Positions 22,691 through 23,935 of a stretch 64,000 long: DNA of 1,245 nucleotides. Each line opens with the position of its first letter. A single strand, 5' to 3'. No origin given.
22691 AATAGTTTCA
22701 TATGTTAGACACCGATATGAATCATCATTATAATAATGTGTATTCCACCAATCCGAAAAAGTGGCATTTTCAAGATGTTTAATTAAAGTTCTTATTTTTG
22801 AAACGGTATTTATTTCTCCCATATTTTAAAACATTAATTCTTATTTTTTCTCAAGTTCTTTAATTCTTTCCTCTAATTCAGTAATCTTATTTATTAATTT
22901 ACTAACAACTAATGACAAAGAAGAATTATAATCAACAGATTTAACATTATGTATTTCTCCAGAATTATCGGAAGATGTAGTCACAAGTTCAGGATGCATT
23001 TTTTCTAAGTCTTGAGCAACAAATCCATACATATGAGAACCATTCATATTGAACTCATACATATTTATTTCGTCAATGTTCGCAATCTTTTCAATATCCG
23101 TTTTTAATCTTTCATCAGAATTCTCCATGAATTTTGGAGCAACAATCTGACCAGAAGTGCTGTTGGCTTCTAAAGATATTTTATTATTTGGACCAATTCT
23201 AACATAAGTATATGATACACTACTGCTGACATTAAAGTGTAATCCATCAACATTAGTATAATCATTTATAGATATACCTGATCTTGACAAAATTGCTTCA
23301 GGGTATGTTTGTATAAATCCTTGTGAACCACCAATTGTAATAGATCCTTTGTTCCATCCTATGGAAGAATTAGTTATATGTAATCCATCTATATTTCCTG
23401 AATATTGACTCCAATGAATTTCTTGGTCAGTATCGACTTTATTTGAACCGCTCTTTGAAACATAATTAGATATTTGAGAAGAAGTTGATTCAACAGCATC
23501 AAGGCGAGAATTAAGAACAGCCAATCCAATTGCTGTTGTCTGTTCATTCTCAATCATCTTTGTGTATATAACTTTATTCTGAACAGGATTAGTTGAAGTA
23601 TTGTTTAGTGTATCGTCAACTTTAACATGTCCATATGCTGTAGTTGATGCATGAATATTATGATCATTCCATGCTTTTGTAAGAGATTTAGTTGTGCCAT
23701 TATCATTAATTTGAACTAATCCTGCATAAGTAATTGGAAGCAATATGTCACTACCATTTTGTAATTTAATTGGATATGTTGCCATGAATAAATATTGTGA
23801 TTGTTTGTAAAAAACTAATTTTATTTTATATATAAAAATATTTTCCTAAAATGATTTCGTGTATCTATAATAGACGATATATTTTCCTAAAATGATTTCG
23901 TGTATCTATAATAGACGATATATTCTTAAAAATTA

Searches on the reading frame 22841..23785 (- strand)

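Call 91: search_protein_families(library=phrogs, proteins=[window:22841-23785:-], max_evalue=0.001)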
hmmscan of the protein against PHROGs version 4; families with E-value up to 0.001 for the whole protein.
window:22841-23785:- (314 aa): 11 families
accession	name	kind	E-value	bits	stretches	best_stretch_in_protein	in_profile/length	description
phrog_1980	-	tail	3.8e-19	70.3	1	29-314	185-436/449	tail fiber protein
phrog_5668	-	tail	3.5e-17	62.5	1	40-314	1290-1557/1567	tail fiber protein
phrog_1699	-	tail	5.2e-11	42.8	1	28-314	736-990/1000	long tail fiber protein distal subunit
phrog_6921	-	tail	9.2e-11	42.2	1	186-311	591-734/738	tail fiber protein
phrog_14572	-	tail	1.9e-10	41.4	1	175-312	323-467/484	tail fiber protein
phrog_33119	-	tail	7.7e-09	35.7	1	212-312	536-638/643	long tail fiber protein distal subunit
phrog_28992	-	unknown function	7.8e-09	36.1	1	211-296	237-321/343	-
phrog_6121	-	head and packaging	8.3e-09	36.4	1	220-274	321-378/392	virion structural protein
phrog_25788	-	tail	1.9e-08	34.4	1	139-314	440-602/603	tail fiber protein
phrog_11011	-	tail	1.3e-07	30.9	1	41-312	1019-1281/1291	long tail fiber protein distal subunit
phrog_1330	-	tail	2.3e-06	26.7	1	30-313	1083-1352/1361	tail protein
